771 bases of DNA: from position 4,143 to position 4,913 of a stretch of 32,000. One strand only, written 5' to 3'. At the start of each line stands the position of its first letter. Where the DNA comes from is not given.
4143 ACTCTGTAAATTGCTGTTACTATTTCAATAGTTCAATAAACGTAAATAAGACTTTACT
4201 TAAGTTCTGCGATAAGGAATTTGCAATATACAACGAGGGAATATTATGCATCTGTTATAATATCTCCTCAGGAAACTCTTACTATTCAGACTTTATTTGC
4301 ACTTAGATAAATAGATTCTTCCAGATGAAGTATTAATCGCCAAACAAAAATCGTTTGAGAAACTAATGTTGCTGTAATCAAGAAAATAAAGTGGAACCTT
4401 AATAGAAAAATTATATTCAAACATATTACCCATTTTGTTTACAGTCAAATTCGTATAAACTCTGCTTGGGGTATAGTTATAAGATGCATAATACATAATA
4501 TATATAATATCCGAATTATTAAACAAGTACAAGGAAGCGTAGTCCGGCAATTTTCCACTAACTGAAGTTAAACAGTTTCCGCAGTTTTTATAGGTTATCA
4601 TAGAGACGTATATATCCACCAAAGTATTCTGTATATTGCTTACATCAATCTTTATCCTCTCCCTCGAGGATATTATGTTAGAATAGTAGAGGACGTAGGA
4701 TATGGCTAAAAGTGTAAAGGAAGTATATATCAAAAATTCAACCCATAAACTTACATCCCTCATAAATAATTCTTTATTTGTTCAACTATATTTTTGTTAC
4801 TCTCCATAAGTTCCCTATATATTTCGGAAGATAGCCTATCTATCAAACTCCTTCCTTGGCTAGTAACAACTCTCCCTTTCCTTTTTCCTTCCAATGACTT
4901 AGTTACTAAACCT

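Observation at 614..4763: HerA/FtsK-type ATPase translationally coupled to pilin-like, sequon-rich secreted proteins: candidate undescribed surface, attachment or translocation module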

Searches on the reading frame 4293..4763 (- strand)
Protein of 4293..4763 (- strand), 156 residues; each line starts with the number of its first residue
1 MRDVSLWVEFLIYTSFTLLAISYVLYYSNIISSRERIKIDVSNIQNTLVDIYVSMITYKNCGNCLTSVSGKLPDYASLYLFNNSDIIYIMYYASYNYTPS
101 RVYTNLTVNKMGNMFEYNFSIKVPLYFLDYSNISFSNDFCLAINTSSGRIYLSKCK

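Call 3: search_protein_families(library=pfam, proteins=[window:4293-4763:-], max_evalue=1)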
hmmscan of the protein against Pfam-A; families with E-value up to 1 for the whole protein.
window:4293-4763:- (156 aa): 0 families

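Call 4: search_protein_families(library=ncbifam, proteins=[window:4293-4763:-], max_evalue=1)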
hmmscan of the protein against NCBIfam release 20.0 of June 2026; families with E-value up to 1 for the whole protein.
window:4293-4763:- (156 aa): 0 families

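Call 48: find_homologous_proteins(query=A4, max_evalue=0.01)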
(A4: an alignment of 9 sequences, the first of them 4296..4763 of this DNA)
Query A4 (9 sequences) (156 aa, profile of the alignment): 23 proteins with E <= 0.01 among 634 candidates.
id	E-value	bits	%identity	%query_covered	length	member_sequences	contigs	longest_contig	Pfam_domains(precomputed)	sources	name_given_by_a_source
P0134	7.9e-71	255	32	99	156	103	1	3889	-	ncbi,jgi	jgi:hypothetical protein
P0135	2.2e-70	254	30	99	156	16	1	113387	-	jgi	-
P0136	4.7e-69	249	30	99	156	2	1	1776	-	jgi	jgi:hypothetical protein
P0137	1.6e-68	247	32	99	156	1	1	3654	-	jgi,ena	-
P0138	2.2e-68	247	31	99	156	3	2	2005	-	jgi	-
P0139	2.2e-68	247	31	99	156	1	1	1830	-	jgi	-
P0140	4.9e-68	246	31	99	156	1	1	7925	-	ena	-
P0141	2.9e-67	243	31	99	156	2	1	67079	-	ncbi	ncbi:MAG: hypothetical protein ACP5GJ_01805 [Nanopusillaceae archaeon]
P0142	7.8e-67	242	30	99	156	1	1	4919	-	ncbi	ncbi:MAG: hypothetical protein RXN79_02955 [Candidatus Nanopusillus sp.]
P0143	1.3e-66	241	31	99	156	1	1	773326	-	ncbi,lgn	ncbi:hypothetical protein YN1_1920 [Nanoarchaeota archaeon]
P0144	1.5e-66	241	31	99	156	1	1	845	-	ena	-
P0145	3.2e-66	240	30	99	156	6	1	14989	-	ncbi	ncbi:MAG: hypothetical protein RXQ77_00855 [Candidatus Nanopusillus sp.]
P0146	3.2e-65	237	31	99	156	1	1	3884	-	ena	-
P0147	1.5e-63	231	34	99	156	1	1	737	-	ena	-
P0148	3.3e-63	230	31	99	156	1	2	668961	-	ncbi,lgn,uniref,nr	ncbi:hypothetical protein MJ1_0640 [Nanobdella aerobiophila]|uniref:Uncharacterized protein n=1 Tax=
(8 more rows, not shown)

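Call 59: predict_structure(alignment_id=A7)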
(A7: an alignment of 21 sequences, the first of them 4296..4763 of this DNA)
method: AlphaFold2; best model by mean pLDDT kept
length: 156 residues; sequences in the alignment: 21
mean_pLDDT: 87.7   pTM: 0.72
mean pLDDT of the five models: 87.7, 87.5, 85.1, 75.5, 59.0
residues with pLDDT >= 90: 77; 70-90: 75; 50-70: 4; < 50: 0
segments of 3 or more residues with pLDDT < 50: none
pLDDT, mean of each block of 10 residues (from residue 1): 73 91 86 86 91 88 87 91 93 85 85 90 90 89 89 88
secondary structure, 60 per line:
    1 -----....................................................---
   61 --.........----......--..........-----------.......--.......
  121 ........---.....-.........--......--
elements in order: H6-57 E63-71 E76-81 E84-93 E105-111 E114-128 E132-136 E138-146 E149-154

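Call 61: fold_search(model_id=the predicted structure, library=pdb)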
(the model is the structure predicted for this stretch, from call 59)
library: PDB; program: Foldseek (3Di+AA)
matches with E <= 10: 562; with E <= 0.001: 0
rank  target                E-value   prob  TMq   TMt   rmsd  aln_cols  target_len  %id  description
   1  7sqg_A                2.1e-01  0.06  0.13  0.08  24.8       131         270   10  Structure of the human proton-activated chloride channel ASOR in resting conformation (released 2022-02-23)
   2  5w5p                  2.5e-01  0.08  0.15  0.06  16.8       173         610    8  Crystal structure of Acinetobacter baumannii phage AM24 tailspike protein (released 2018-12-19)
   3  1yjd_C                2.5e-01  0.04  0.11  0.12  14.2       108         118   12  Crystal structure of human CD28 in complex with the Fab fragment of a mitogenic antibody (5.11A1) (released 2005-02-15)
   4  4jm0_B                2.7e-01  0.15  0.18  0.17  12.9       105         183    5  Structure of Human Cytomegalovirus Immune Modulator UL141 (released 2014-02-26)
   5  4jm0_A                2.9e-01  0.15  0.18  0.16  13.0       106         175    5  Structure of Human Cytomegalovirus Immune Modulator UL141 (released 2014-02-26)
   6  1t7v_A                2.9e-01  0.07  0.14  0.09  16.0       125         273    8  Zn-alpha-2-glycoprotein; baculo-ZAG PEG 200 (released 2004-12-21)
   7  9hqn_B                2.9e-01  0.03  0.12  0.08  26.7       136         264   12  Cryo-EM structure of bovine TMEM206 (released 2025-11-05)
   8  9o0g_D                3.2e-01  0.12  0.21  0.06  16.2       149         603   15  CryoEM structure of M. mazei topoisomerase VI(A-E342Q)-minicircle DNA complex in cleavage state (released 2026-02-25)
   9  8h8f_A                3.2e-01  0.04  0.13  0.08  24.4       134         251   10  Structure of Xenopus tropicalis acid-sensitive outwardly rectifying channel ASOR (resting state) (released 2024-05-01)
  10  7qm2_D                4.0e-01  0.06  0.13  0.12  17.0       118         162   12  Crystal structure of the PP1/PTG/beta-cyclodextrin ternary complex (released 2022-11-02)
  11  6efb                  4.5e-01  0.08  0.16  0.13  16.8       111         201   16  GspB Siglec domain (released 2020-02-19)
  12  3wiq_A                4.5e-01  0.08  0.14  0.04  16.9        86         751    7  Crystal structure of kojibiose phosphorylase complexed with kojibiose (released 2014-02-05)
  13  1zag_A                4.5e-01  0.08  0.15  0.10  17.2       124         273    9  HUMAN ZINC-ALPHA-2-GLYCOPROTEIN (released 1999-03-31)
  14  6vi0_D                4.8e-01  0.08  0.14  0.19  14.7        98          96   12  Cryo-EM structure of VRC01.23 in complex with HIV-1 Env BG505 DS.SOSIP (released 2021-01-13)
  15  8pq2_L                5.3e-01  0.10  0.16  0.25  14.9        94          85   10  XBB 1.0 RBD bound to P4J15 (Local) (released 2023-11-01)
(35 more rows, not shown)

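Call 69: search_solved_structures(query=A7, max_evalue=10)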
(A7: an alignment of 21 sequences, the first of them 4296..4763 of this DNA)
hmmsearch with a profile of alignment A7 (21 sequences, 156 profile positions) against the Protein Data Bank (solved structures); distinct sequences matched with E-value up to 10: 0.

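Call 96: search_protein_families(library=padloc, proteins=[window:4293-4763:-], max_evalue=0.01)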
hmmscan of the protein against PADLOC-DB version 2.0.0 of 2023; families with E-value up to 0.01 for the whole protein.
window:4293-4763:- (156 aa): 0 families
